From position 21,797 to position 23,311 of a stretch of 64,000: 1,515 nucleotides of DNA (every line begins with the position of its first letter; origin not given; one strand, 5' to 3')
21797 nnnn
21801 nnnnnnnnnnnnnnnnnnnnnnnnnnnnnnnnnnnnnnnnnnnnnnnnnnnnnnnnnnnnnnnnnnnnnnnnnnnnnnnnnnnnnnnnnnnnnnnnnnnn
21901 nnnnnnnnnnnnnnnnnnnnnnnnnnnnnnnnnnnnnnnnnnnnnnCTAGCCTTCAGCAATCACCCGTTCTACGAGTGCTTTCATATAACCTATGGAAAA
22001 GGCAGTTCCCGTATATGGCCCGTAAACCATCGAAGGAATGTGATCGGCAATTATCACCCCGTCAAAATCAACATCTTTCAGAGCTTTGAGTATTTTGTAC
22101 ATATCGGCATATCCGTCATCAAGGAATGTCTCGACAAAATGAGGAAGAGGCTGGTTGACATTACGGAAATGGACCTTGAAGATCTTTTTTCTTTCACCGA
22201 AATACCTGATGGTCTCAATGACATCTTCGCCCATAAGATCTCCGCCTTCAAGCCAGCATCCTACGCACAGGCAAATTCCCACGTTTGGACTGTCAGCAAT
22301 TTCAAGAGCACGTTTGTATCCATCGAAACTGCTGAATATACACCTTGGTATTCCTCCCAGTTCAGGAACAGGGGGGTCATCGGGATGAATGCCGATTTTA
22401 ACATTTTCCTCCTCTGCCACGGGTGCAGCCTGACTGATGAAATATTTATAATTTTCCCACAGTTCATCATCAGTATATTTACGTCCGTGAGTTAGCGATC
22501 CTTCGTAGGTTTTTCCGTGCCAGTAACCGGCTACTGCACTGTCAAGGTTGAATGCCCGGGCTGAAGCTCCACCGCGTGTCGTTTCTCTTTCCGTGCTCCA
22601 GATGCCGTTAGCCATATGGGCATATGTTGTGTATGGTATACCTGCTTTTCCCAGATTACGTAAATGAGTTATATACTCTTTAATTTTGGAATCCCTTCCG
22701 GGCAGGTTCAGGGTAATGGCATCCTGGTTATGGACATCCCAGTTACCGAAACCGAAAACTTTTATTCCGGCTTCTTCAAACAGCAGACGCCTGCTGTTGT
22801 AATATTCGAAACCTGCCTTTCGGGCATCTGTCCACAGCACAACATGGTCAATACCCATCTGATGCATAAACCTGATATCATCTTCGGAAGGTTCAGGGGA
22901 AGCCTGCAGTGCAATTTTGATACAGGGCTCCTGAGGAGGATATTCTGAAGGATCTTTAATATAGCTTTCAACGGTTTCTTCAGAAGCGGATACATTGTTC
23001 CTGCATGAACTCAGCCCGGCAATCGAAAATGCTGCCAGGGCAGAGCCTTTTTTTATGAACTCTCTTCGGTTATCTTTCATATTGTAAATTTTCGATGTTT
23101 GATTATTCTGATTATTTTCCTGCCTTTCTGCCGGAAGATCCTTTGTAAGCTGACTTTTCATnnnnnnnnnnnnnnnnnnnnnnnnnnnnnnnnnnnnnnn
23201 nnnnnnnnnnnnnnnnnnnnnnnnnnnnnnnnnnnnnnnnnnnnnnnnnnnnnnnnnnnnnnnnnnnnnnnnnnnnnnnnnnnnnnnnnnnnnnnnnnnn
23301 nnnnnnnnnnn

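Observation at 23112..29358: Paralogous pair of membrane-anchored DUF362 proteins with a conserved Cys-containing TM hairpin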

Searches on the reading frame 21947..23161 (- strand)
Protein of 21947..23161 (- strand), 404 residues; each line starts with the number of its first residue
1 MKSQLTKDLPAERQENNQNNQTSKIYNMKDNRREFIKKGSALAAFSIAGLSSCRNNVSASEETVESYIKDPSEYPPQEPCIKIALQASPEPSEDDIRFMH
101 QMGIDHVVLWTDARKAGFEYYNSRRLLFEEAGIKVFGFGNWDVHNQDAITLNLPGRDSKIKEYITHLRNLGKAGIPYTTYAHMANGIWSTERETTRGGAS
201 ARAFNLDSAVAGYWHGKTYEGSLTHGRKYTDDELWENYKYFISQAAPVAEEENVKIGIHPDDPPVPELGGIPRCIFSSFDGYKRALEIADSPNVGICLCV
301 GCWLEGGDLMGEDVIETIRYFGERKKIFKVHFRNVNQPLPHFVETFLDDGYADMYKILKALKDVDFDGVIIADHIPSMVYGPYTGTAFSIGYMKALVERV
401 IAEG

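Call 4: search_protein_families(library=pfam, proteins=[window:21947-23161:-], max_evalue=0.01)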
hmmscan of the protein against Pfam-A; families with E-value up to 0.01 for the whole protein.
window:21947-23161:- (404 aa): 2 families
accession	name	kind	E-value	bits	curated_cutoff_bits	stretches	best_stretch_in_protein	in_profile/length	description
PF03786.19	UxuA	-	1.4e-41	142.9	23.7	1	129-379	55-323/352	D-mannonate dehydratase (UxuA)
PF01261.30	AP_endonuc_2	-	3.1e-16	60.2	31.1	1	156-374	26-229/249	Xylose isomerase-like TIM barrel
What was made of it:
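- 21947..23080 (-): UxuA-like / xylose-isomerase-type TIM-barrel gene directly downstream of copy A. It probably starts at the second Met (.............., a twin-arginine motif followed by LSSC). Pfam UxuA at 142.9 bits (call 4).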

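Call 5: search_protein_families(library=ncbifam, proteins=[window:21947-23161:-], max_evalue=0.01)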
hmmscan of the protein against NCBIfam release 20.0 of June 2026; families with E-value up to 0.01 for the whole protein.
window:21947-23161:- (404 aa): 2 families
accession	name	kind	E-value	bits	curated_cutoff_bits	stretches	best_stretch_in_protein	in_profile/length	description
NF003027.0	PRK03906.1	subfamily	7.3e-35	120.6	191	2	227-378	201-346/385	mannonate dehydratase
TIGR00695.1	uxuA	equivalog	1.2e-22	80.6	199.55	1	223-363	197-332/394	mannonate dehydratase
